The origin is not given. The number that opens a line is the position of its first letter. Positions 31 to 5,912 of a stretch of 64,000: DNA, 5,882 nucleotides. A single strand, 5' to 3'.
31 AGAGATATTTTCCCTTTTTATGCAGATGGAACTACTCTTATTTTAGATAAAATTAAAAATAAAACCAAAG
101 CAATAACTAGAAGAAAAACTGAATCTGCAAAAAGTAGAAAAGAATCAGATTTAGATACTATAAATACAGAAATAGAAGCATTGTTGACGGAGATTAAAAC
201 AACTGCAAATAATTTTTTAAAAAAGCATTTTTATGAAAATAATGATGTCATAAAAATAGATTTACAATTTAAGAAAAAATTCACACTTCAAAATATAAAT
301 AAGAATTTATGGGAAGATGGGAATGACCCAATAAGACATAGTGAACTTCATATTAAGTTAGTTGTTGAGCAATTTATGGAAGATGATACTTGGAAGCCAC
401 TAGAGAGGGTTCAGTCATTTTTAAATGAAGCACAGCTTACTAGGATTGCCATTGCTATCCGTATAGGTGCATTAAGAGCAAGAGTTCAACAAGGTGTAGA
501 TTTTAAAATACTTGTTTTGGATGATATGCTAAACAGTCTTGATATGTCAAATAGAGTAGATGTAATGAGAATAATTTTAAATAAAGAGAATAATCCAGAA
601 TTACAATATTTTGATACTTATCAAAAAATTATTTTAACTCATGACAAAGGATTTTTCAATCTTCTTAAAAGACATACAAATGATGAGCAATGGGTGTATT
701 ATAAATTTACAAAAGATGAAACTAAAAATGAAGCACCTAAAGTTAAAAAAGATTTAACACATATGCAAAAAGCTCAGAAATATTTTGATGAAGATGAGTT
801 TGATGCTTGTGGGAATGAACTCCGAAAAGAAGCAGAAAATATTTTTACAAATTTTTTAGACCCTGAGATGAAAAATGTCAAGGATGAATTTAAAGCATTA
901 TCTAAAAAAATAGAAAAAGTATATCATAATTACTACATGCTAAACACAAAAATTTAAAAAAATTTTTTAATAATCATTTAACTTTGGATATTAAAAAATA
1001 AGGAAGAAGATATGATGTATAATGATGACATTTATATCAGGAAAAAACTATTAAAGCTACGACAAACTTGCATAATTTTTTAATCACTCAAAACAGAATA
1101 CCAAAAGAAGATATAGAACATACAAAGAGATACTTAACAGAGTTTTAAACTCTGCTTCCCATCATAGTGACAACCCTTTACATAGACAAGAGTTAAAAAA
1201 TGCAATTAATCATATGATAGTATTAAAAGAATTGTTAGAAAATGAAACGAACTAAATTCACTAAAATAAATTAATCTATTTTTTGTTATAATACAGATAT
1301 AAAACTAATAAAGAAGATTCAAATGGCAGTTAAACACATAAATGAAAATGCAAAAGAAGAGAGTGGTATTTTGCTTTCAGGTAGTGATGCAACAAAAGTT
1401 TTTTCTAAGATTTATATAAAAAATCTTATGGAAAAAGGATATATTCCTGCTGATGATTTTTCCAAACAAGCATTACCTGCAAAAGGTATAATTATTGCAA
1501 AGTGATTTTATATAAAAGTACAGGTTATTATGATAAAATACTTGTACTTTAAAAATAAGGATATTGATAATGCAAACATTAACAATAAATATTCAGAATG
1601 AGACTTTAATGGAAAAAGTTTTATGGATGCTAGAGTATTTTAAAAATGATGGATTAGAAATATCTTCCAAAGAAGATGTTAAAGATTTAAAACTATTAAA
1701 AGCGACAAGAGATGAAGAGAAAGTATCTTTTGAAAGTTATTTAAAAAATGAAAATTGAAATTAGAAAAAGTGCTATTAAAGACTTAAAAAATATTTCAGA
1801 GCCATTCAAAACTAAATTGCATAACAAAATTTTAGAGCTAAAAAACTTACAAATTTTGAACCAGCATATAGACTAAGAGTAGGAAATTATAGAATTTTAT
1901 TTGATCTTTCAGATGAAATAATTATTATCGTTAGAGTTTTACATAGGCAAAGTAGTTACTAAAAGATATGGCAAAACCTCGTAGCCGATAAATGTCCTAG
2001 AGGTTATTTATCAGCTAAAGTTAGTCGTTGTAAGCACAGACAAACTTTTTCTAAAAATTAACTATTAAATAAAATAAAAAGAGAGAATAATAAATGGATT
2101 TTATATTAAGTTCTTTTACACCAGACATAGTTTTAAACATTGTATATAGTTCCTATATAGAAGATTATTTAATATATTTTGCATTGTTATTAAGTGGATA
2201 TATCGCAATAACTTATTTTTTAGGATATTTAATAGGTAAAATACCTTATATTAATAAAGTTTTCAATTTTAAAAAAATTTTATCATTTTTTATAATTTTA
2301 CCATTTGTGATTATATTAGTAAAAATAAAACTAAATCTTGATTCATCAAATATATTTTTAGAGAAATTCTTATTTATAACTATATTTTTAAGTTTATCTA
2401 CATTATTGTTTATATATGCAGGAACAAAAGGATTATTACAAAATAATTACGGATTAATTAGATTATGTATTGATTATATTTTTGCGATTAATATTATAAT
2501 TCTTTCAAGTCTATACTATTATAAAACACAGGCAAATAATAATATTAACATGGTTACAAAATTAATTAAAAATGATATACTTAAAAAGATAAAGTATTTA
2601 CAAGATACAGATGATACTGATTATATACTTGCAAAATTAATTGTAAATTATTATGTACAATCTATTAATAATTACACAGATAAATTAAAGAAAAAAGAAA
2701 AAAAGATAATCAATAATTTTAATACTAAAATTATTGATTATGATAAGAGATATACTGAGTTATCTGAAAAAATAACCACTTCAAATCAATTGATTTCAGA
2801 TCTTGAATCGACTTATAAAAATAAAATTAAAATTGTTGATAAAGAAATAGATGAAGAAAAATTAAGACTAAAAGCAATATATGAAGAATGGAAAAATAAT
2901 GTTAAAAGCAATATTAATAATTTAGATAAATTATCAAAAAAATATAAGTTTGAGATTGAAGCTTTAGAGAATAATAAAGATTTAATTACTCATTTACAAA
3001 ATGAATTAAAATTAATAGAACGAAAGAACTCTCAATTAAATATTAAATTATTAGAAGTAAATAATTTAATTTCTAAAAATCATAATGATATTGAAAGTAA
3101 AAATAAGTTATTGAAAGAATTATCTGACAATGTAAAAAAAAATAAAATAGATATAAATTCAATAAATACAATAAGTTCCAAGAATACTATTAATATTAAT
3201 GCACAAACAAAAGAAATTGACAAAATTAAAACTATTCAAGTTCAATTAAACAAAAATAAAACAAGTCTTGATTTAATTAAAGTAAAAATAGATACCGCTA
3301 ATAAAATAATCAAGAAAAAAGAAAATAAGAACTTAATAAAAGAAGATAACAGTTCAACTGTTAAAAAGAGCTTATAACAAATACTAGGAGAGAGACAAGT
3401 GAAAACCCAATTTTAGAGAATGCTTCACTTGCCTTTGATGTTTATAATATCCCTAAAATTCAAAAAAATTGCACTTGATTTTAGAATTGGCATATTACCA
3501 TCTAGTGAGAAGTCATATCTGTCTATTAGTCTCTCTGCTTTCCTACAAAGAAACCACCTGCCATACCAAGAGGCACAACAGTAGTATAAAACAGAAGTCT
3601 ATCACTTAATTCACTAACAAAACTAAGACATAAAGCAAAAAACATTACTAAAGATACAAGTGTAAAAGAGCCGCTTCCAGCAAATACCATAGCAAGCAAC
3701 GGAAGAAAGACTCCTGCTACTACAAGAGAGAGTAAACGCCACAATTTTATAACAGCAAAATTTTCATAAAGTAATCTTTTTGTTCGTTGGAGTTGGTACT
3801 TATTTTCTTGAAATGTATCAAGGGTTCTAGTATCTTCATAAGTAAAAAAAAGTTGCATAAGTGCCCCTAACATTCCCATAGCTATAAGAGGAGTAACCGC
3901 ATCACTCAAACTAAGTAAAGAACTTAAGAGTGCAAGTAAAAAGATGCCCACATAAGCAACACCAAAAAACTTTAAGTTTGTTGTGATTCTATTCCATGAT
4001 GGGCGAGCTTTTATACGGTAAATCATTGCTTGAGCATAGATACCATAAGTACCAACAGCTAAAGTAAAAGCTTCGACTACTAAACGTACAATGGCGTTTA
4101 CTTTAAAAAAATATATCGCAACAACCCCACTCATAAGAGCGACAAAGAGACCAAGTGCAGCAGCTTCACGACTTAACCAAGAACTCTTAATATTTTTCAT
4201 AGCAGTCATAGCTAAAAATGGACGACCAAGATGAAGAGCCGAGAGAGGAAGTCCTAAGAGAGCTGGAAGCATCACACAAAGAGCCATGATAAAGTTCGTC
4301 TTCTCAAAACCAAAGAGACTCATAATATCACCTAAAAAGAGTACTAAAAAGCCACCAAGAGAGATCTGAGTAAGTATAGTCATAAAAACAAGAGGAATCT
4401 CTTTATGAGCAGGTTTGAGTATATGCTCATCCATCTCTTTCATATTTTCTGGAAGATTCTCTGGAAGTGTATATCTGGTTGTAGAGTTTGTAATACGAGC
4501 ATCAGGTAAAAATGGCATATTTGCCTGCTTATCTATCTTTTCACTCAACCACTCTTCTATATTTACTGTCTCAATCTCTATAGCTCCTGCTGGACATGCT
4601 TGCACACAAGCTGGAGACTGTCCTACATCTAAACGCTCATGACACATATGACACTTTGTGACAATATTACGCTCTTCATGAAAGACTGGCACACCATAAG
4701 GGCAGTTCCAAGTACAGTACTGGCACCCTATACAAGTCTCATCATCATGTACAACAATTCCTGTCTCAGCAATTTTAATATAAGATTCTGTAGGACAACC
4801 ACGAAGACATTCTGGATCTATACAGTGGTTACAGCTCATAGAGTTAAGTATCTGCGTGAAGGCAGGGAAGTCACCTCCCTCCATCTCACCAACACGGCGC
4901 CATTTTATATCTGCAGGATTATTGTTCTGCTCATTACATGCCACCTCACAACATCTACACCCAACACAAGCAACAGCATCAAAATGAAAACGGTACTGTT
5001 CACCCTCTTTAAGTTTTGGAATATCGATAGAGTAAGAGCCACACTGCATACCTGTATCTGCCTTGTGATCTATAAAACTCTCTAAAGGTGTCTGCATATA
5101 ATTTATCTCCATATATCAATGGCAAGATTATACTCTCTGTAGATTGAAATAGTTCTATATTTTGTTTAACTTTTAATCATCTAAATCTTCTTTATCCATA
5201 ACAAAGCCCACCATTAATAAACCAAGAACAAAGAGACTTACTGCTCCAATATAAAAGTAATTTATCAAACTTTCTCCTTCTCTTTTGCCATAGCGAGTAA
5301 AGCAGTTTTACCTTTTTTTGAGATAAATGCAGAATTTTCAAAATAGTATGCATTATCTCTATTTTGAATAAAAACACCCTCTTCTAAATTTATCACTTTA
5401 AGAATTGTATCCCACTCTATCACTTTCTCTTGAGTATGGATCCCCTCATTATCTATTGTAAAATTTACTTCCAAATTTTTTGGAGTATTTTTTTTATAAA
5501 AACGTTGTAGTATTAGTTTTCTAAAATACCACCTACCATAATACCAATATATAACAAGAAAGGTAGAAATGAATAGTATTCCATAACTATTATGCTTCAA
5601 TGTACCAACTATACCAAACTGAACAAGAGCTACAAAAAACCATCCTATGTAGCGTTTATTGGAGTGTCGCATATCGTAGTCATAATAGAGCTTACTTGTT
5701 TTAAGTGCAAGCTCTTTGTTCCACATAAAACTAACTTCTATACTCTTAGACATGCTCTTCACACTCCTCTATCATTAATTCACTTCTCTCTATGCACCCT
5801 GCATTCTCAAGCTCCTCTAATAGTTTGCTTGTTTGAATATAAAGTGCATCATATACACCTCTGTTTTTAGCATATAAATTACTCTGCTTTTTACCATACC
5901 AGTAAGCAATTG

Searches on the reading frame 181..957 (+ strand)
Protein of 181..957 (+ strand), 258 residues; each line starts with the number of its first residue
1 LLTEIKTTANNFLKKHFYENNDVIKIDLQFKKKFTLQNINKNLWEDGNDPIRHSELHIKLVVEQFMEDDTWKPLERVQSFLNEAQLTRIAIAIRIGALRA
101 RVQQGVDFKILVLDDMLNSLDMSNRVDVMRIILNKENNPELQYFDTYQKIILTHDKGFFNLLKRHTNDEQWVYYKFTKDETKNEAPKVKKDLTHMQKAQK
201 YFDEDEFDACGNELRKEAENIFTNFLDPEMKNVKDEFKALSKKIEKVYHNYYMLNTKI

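Call 55: search_protein_families(library=pfam, proteins=[window:181-957:+], max_evalue=0.0001)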
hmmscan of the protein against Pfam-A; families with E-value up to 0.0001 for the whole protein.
window:181-957:+ (258 aa): 0 families

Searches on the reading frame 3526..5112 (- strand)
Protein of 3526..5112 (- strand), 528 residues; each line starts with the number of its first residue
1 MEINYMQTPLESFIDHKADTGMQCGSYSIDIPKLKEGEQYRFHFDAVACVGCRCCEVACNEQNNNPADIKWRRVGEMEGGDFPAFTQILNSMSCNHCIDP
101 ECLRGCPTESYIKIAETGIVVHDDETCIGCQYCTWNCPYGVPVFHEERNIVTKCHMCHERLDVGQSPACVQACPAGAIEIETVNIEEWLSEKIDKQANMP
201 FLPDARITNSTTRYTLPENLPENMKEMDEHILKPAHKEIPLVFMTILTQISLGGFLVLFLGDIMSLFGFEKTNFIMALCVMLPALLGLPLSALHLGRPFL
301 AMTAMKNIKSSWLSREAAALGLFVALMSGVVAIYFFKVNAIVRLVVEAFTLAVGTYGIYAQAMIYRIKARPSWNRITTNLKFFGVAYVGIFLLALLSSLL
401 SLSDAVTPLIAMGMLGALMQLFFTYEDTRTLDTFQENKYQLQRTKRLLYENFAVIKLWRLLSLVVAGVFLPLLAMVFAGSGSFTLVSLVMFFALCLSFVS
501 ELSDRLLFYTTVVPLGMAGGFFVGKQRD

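Call 3: search_protein_families(library=pfam, proteins=[window:3526-5112:-], max_evalue=0.01)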
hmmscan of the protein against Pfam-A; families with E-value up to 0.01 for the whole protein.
window:3526-5112:- (528 aa): 10 families
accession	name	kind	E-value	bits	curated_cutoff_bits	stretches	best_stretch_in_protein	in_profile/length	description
PF13247.11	Fer4_11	-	9.1e-23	80.8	26.2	1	90-180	6-97/100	4Fe-4S dicluster domain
PF04976.17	DmsC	-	5.3e-21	75.7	22.3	1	236-509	5-273/275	DMSO reductase anchor subunit (DmsC)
PF12838.12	Fer4_7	-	2.3e-07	31.6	27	1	94-141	2-52/52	4Fe-4S dicluster domain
PF13187.11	Fer4_9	-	3.5e-07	30.6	27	1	127-178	2-52/52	4Fe-4S dicluster domain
PF12837.12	Fer4_6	-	1.6e-06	28.2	25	1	119-142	1-24/24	4Fe-4S binding domain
PF13237.11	Fer4_10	-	1.1e-05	25.7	25.5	2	120-174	2-53/53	4Fe-4S dicluster domain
PF12797.12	Fer4_2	-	4.9e-05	23.5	24.5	1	119-139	2-22/22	4Fe-4S binding domain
PF00037.32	Fer4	-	0.0011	19.2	21.1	1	120-141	1-22/24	4Fe-4S binding domain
PF14697.11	Fer4_21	-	0.006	17.1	35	1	94-138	8-52/59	4Fe-4S dicluster domain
PF03208.24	PRA1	-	0.0067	16.5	30.1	1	374-496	29-127/143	PRA1 family protein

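Call 4: search_protein_families(library=ncbifam, proteins=[window:3526-5112:-], max_evalue=0.01)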
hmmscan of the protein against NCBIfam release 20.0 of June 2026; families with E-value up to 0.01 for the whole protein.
window:3526-5112:- (528 aa): 29 families (the best 25 are shown)
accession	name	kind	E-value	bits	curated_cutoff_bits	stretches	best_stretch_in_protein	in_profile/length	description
TIGR02951.1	DMSO_dmsB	equivalog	7.4e-45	152.9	214.1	1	39-183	1-153/161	DMSO/selenate family reductase complex B subunit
TIGR03149.1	cyt_nit_nrfC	equivalog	4.1e-29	101.5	377.6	1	36-186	35-187/225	cytochrome c nitrite reductase Fe-S protein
NF041715.1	arsenate_red_ArrB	equivalog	1.9e-27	96.4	450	2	45-145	8-107/233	arsenate respiratory reductase iron-sulfur subunit ArrB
TIGR01582.1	FDH-beta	equivalog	1e-26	93.7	334.7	1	44-182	26-181/283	formate dehydrogenase subunit beta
NF008134.0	PRK10882.1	equivalog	1.6e-26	93.2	263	1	92-179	111-204/329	hydrogenase 2 operon protein HybA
NF045715.1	sulf_resp_HmcB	equivalog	1.7e-26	93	420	2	87-180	100-195/307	sulfate respiration complex iron-sulfur protein HmcB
NF011569.0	PRK14993.1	equivalog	7e-26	91.2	416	1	38-183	42-188/244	tetrathionate reductase subunit TtrB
NF045797.1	DsrO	equivalog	7.2e-24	84.5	200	1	62-178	73-198/235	sulfate reduction electron transfer complex DsrMKJOP subunit DsrO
NF038355.1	FDH3_beta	equivalog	1.6e-23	83.6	240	1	40-156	3-115/180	formate dehydrogenase FDH3 subunit beta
TIGR03478.1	DMSO_red_II_bet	subfamily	4.8e-20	71.7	480.7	1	79-178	116-215/321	DMSO reductase family type II enzyme, iron-sulfur subunit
NF045766.1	PhenlGlyoxDHPadI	equivalog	1e-18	67.3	700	1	43-183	8-138/443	NADH-dependent phenylglyoxylate dehydrogenase subunit beta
NF009408.0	PRK12769.1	equivalog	1.8e-16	59.5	1003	1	45-184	8-148/659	formate-dependent uric acid utilization protein AegA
NF042979.1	EthbenzDh_ebdB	equivalog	7.3e-16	58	740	1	78-175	137-234/354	ethylbenzene dehydrogenase subunit beta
NF009451.0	PRK12809.1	equivalog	3.8e-15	55.2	1154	1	45-180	8-136/639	formate-dependent uric acid utilization protein YgfT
NF041782.1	mnquin_red_QrcC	equivalog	2.4e-12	47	400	1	45-144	6-118/239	menaquinone reductase iron-sulfur cluster-binding subunit QrcC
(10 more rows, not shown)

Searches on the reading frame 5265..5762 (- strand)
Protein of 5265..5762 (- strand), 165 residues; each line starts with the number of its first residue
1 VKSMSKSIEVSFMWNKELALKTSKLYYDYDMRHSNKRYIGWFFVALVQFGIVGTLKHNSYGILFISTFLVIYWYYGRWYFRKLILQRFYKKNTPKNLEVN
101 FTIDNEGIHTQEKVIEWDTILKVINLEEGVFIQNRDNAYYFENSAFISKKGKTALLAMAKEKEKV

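Call 3: search_protein_families(library=pfam, proteins=[window:5265-5762:-], max_evalue=0.01)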
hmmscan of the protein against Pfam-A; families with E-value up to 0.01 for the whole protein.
window:5265-5762:- (165 aa): 1 family
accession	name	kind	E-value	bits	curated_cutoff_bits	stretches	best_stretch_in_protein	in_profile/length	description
PF14317.12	YcxB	-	0.0087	16.2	23.3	0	104-157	2-59/61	YcxB-like protein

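Call 4: search_protein_families(library=ncbifam, proteins=[window:5265-5762:-], max_evalue=0.01)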
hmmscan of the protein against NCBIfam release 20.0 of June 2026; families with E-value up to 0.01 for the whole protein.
window:5265-5762:- (165 aa): 0 families
